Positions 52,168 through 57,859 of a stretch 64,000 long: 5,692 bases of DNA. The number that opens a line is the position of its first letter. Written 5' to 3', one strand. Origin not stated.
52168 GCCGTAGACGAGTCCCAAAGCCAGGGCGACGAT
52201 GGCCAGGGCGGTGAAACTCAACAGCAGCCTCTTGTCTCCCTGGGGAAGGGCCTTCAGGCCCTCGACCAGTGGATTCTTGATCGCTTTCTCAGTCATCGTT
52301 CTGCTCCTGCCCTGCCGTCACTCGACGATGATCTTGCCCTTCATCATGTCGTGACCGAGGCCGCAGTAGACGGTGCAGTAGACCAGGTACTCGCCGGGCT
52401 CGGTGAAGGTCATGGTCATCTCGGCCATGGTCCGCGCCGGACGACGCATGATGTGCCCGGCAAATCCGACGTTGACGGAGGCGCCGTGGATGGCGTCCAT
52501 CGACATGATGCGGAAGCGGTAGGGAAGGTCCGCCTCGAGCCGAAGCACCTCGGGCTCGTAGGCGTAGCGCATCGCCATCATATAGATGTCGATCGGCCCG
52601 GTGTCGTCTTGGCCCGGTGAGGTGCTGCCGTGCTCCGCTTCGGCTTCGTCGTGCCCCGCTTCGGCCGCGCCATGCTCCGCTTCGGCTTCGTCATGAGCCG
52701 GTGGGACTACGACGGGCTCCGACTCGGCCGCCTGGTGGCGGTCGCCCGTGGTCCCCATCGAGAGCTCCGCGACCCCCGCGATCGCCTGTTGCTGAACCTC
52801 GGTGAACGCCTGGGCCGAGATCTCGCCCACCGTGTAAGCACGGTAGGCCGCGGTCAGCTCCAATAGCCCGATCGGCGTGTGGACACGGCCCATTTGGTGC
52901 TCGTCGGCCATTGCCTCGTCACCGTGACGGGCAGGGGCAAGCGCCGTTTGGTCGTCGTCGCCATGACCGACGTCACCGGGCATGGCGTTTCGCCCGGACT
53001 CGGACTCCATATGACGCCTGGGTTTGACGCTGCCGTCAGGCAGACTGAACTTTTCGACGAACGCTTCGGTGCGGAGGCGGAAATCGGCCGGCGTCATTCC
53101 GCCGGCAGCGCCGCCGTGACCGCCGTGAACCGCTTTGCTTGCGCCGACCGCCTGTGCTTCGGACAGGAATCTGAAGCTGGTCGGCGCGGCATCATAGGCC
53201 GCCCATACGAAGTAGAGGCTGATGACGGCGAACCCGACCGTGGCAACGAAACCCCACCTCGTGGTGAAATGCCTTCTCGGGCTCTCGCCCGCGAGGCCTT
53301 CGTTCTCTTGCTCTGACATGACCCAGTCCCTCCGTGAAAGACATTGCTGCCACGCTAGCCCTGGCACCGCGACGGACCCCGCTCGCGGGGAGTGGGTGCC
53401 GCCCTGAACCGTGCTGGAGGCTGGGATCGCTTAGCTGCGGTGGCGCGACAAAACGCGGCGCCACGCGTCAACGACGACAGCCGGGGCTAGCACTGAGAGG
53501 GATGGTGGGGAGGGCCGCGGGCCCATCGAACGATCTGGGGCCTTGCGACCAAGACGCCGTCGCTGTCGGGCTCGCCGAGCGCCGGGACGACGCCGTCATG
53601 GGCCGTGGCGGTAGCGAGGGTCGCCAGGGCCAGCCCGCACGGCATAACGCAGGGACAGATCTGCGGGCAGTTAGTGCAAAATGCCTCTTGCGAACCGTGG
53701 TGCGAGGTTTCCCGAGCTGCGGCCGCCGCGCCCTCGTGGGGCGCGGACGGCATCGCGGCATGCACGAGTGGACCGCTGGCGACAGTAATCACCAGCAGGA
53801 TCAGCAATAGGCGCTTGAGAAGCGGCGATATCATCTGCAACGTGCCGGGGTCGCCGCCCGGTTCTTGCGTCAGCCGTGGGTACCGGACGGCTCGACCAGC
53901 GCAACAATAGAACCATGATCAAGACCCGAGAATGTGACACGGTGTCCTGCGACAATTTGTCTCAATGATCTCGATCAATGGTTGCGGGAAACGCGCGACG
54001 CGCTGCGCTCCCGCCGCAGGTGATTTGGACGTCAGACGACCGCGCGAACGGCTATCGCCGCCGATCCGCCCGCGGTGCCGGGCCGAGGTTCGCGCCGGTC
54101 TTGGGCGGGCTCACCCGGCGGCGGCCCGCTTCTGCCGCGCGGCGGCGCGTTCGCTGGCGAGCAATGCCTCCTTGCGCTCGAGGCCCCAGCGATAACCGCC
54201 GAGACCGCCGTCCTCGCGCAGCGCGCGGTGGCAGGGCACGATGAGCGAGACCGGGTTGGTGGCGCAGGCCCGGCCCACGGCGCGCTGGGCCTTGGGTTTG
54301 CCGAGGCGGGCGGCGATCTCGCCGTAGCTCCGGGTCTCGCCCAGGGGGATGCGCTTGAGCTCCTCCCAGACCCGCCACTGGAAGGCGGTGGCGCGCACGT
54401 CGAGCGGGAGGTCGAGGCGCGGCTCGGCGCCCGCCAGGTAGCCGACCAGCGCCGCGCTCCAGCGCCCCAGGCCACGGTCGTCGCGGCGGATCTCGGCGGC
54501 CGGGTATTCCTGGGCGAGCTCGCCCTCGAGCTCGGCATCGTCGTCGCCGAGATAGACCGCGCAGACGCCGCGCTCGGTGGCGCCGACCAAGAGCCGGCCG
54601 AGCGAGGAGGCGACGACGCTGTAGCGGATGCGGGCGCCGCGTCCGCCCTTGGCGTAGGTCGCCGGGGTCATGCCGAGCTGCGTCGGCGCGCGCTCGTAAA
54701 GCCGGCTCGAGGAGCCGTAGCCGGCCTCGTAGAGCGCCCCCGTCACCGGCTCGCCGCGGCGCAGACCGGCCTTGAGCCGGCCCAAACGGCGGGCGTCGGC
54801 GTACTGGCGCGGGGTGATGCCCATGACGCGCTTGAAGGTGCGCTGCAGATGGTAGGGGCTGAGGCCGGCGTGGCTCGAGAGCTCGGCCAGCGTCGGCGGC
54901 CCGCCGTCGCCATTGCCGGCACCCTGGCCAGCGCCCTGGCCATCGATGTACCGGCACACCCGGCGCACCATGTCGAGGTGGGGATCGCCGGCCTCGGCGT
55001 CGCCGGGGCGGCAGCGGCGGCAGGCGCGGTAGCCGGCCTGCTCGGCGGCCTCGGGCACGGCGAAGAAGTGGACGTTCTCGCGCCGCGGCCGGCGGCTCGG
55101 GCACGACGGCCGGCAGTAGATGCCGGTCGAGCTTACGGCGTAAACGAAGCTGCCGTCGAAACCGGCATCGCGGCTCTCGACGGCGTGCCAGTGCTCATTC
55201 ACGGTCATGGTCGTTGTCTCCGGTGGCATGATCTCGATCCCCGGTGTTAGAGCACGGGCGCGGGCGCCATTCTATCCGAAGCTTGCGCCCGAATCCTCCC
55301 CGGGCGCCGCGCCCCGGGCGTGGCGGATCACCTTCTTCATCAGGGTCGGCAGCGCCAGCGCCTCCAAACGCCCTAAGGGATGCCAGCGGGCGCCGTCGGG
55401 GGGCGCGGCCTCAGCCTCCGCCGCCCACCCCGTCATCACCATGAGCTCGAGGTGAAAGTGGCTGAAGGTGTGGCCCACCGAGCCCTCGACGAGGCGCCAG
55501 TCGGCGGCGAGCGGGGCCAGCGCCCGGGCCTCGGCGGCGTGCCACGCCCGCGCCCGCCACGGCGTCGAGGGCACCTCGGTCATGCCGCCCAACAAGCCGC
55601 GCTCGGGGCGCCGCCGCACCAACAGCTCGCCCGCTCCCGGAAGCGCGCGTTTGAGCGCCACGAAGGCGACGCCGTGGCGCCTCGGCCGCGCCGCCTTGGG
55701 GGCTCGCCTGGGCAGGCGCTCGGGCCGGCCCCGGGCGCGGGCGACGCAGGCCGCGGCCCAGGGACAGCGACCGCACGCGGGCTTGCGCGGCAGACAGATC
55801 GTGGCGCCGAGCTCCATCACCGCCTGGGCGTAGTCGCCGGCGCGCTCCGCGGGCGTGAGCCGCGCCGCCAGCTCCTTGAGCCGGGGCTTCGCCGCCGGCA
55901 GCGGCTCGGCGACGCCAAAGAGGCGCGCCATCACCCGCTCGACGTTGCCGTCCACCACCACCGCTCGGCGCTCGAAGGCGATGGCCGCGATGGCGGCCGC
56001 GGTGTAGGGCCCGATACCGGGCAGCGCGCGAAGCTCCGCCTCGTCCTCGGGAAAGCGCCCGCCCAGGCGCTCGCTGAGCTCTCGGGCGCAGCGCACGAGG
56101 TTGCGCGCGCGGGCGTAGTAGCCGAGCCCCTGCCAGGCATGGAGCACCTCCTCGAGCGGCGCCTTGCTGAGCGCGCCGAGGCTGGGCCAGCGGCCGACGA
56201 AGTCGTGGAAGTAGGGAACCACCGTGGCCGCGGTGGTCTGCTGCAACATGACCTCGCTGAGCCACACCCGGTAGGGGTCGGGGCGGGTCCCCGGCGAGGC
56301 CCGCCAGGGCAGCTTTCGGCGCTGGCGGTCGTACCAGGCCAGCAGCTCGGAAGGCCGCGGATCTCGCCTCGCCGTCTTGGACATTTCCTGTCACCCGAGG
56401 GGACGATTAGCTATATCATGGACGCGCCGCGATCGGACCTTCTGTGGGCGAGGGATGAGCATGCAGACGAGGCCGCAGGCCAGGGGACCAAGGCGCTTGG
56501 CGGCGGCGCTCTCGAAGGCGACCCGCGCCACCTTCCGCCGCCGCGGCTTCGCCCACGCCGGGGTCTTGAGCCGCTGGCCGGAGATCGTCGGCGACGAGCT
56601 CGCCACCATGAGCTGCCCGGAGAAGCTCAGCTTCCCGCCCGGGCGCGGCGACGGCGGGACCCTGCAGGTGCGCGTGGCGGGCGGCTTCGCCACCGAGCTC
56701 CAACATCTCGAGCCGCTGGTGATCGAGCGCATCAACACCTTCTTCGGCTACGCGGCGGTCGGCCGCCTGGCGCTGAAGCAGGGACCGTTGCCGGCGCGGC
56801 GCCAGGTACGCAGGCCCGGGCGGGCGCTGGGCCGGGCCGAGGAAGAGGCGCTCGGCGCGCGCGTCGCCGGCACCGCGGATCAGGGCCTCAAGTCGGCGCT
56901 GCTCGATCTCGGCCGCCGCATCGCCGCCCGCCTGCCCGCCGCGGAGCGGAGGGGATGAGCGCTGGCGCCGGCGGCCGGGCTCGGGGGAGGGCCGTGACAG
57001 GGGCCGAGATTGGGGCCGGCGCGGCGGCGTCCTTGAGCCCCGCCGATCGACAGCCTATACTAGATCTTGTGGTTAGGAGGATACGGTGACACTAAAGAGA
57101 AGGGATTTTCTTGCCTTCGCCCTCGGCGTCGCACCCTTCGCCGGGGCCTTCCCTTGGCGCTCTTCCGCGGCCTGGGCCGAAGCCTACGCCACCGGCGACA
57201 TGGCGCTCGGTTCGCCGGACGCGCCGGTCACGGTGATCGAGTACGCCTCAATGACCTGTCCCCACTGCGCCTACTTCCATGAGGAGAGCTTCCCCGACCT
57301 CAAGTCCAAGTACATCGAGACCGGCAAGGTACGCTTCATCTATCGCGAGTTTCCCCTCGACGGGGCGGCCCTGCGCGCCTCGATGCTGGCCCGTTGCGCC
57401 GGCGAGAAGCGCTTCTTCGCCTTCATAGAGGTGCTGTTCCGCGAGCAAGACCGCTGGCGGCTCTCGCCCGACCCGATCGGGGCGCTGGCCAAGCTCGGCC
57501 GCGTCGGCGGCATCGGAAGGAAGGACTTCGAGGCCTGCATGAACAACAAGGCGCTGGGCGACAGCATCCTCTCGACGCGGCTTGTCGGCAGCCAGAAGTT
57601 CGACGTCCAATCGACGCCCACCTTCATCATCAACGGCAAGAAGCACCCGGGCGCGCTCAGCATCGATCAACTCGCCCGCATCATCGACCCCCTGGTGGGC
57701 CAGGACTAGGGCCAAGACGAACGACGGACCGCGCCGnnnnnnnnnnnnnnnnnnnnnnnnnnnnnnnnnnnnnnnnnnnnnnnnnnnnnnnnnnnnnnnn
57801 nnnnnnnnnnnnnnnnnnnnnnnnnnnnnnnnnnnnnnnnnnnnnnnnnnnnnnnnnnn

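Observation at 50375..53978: Operon for a divergent CuA-type heme-copper enzyme whose subunit I appears to replace canonical His ligands with Tyr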

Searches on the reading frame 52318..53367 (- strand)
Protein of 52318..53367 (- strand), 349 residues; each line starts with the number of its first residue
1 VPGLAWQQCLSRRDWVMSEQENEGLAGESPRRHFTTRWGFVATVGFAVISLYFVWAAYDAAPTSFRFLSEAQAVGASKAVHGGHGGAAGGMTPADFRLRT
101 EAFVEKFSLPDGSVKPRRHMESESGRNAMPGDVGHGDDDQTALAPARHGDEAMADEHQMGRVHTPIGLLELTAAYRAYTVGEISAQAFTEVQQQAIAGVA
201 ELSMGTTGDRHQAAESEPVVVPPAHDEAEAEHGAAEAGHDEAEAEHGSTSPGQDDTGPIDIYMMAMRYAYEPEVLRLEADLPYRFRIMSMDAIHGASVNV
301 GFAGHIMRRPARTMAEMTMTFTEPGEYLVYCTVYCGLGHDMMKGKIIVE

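Call 3: search_protein_families(library=pfam, proteins=[window:52318-53367:-], max_evalue=0.1)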
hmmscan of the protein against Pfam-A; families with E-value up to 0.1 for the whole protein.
window:52318-53367:- (349 aa): 0 families

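Call 4: search_protein_families(library=ncbifam, proteins=[window:52318-53367:-], max_evalue=0.1)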
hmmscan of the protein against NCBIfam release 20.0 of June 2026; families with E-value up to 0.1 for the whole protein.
window:52318-53367:- (349 aa): 7 families
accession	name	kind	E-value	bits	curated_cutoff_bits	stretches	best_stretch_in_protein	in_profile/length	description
TIGR02866.1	CoxB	equivalog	1.7e-07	31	147.7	1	273-348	118-191/202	cytochrome c oxidase subunit II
TIGR04246.1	nitrous_NosZ_Gp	equivalog_domain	2.1e-05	23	625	1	255-349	481-577/578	Sec-dependent nitrous-oxide reductase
NF050117.1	aa3_CtaC_Actin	exception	0.001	18.3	250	1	272-346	158-230/244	aa3-type cytochrome oxidase subunit II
TIGR02657.1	amicyanin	equivalog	0.017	15.5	110.2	1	299-349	42-83/83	amicyanin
TIGR04244.1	nitrous_NosZ_RR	equivalog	0.026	13.1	625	1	305-349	584-627/627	TAT-dependent nitrous-oxide reductase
NF052460.1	L-NosZ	equivalog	0.031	12.8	700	1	310-349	440-479/480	clade III lactonase-type nitrous-oxide reductase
TIGR02656.1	cyanin_plasto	equivalog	0.037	14.4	87.85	1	317-349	70-99/99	plastocyanin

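Call 6: search_solved_structures(query=window:52318-53367:-, max_evalue=1, show_alignments=2)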
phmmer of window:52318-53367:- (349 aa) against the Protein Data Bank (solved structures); distinct sequences matched with E-value up to 1: 23.
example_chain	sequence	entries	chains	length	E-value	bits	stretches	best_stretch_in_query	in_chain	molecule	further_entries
2lln_A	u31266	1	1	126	5.7e-12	49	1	255-348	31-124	Cytochrome c oxidase subunit 2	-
2cua_A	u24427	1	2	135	6.8e-12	48.8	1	255-348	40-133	PROTEIN (CUA)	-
2fwl_B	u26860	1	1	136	6.9e-12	48.8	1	255-348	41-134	Cytochrome c oxidase subunit II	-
3s33_B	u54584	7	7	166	1.2e-11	48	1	255-348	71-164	Cytochrome c oxidase subunit 2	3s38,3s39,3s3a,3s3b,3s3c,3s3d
3eh3_B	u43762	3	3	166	1.2e-11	48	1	255-348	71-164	Cytochrome c oxidase subunit 2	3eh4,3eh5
1ehk_B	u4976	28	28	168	1.2e-11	48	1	255-348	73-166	BA3-TYPE CYTOCHROME-C OXIDASE | Cytochrome c oxidase polypeptide II | Cytochrome c oxidase subunit 2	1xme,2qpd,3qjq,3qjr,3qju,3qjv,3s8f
2qpe_B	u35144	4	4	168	1.2e-11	48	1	255-348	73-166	Cytochrome c oxidase subunit 2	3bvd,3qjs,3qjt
6pty_A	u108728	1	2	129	5.1e-09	39.3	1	255-348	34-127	Cytochrome c oxidase subunit 2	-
6ptt_A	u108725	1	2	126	6.6e-09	38.9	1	255-348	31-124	Cytochrome c oxidase subunit 2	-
7deg_B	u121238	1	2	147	4.2e-07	33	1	288-349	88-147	Cytochrome oxidase subunit II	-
5u7n_A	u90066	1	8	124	1.3e-05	28.2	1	255-334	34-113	Cytochrome c oxidase subunit 2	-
5z62_B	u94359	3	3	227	0.026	17.3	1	277-342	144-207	Cytochrome c oxidase subunit 2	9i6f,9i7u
2yev_B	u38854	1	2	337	0.026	17.3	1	275-348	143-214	CYTOCHROME C OXIDASE SUBUNIT 2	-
1m9w_A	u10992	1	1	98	0.054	16.2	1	316-349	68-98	plastocyanin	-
1pcs_A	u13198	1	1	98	0.091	15.5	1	316-349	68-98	PLASTOCYANIN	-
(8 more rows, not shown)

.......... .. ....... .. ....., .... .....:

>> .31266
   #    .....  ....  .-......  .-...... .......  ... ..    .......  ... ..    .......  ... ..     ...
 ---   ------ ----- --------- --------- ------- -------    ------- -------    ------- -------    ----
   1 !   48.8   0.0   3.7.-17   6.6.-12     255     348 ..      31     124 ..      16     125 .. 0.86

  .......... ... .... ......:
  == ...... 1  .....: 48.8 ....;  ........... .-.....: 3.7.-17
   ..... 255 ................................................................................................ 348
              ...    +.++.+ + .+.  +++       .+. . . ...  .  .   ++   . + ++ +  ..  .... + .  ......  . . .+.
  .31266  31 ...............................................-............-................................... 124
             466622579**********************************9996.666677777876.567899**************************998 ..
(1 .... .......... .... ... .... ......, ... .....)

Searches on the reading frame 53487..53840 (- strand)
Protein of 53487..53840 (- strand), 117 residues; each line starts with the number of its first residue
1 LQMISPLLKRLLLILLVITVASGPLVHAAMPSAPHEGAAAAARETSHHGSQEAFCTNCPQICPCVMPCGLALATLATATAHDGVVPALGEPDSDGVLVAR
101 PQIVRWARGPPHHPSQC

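Call 3: search_protein_families(library=pfam, proteins=[window:53487-53840:-], max_evalue=0.1)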
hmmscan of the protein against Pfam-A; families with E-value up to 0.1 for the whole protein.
window:53487-53840:- (117 aa): 0 families

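Call 4: search_protein_families(library=ncbifam, proteins=[window:53487-53840:-], max_evalue=0.1)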
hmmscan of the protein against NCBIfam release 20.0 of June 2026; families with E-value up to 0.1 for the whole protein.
window:53487-53840:- (117 aa): 0 families

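Call 55: search_protein_families(library=pfam, proteins=[window:53487-53840:-], max_evalue=10)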
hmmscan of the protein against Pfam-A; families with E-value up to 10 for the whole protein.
window:53487-53840:- (117 aa): 1 family
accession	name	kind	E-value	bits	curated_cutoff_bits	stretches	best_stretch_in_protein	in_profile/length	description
PF06016.17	Reovirus_L2_8th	-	0.19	12.3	27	1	63-81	32-50/66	Reovirus core-spike protein lambda-2 (L2), C-terminal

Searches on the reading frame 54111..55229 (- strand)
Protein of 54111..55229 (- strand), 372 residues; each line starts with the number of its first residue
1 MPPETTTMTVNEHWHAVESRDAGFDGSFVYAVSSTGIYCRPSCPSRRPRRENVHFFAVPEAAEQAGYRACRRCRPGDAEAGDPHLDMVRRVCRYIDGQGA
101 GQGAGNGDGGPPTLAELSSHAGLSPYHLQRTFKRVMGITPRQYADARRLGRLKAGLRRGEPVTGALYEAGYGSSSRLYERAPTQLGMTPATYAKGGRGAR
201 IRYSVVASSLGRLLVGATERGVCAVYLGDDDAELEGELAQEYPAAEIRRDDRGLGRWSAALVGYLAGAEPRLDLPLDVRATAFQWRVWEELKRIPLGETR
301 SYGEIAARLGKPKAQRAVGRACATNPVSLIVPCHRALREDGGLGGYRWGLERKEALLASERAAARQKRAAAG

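Call 3: search_protein_families(library=pfam, proteins=[window:54111-55229:-], max_evalue=0.1)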
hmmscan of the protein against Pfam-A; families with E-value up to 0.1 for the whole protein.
window:54111-55229:- (372 aa): 5 families
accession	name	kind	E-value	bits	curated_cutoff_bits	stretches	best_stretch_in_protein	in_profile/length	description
PF01035.26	DNA_binding_1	-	3.6e-33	113.7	27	1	282-361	1-80/81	6-O-methylguanine DNA methyltransferase, DNA binding domain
PF02805.21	Ada_Zn_binding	-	5.8e-32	109.9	23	1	13-75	2-64/65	Metal binding domain of Ada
PF12833.13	HTH_18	-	1.4e-17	64.2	33.6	1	117-194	1-79/80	Helix-turn-helix domain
PF00165.29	HTH_AraC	-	2.2e-12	47.2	26.6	1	113-143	10-40/42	Bacterial regulatory helix-turn-helix proteins, AraC family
PF02870.21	Methyltransf_1N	-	3.9e-07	31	21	1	201-277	1-70/71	6-O-methylguanine DNA methyltransferase, ribonuclease-like domain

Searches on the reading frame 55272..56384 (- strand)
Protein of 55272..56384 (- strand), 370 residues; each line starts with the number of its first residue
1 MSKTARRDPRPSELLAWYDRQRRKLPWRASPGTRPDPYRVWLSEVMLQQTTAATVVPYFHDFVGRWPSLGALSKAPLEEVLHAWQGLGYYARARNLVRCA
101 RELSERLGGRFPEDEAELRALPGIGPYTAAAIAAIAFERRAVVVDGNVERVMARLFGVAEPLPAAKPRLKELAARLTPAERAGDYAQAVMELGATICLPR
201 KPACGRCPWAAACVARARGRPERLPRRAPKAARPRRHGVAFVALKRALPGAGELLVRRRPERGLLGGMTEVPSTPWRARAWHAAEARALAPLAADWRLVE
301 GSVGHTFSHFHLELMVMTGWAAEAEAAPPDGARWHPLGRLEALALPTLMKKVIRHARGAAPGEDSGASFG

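Call 65: search_protein_families(library=pfam, proteins=[window:55272-56384:-], max_evalue=0.001)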
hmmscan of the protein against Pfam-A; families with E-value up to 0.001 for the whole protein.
window:55272-56384:- (370 aa): 4 families
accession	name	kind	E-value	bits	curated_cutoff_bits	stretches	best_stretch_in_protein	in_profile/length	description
PF14815.12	NUDIX_4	-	3.4e-19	69.2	35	1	251-354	9-112/113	NUDIX domain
PF00730.31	HhH-GPD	-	3e-17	63.4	26.2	1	43-161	2-92/108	HhH-GPD superfamily base excision DNA repair protein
PF00633.29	HHH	-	9e-08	32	24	1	106-134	1-29/30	Helix-hairpin-helix motif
PF10576.14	EndIII_4Fe-2S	-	0.00078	20.1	20.5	0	197-213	1-17/17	Iron-sulfur binding domain of endonuclease III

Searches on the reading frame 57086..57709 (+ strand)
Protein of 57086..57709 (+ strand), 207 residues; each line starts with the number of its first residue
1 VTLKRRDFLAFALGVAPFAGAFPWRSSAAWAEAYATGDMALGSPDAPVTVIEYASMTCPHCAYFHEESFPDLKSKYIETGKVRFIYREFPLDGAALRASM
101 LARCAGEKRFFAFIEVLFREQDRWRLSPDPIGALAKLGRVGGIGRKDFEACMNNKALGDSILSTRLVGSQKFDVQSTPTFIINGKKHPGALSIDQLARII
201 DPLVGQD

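Call 65: search_protein_families(library=pfam, proteins=[window:57086-57709:+], max_evalue=0.001)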
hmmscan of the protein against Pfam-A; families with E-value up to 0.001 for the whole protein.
window:57086-57709:+ (207 aa): 3 families
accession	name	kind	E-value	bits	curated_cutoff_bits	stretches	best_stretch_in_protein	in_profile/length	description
PF13462.12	Thioredoxin_4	-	1.4e-45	155.9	23.2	1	37-201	4-164/165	Thioredoxin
PF01323.26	DSBA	-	3.8e-10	40.3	25.6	1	49-200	1-190/191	DSBA-like thioredoxin domain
PF13098.12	Thioredoxin_2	-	0.0002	22.1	27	0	53-199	12-103/104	Thioredoxin-like domain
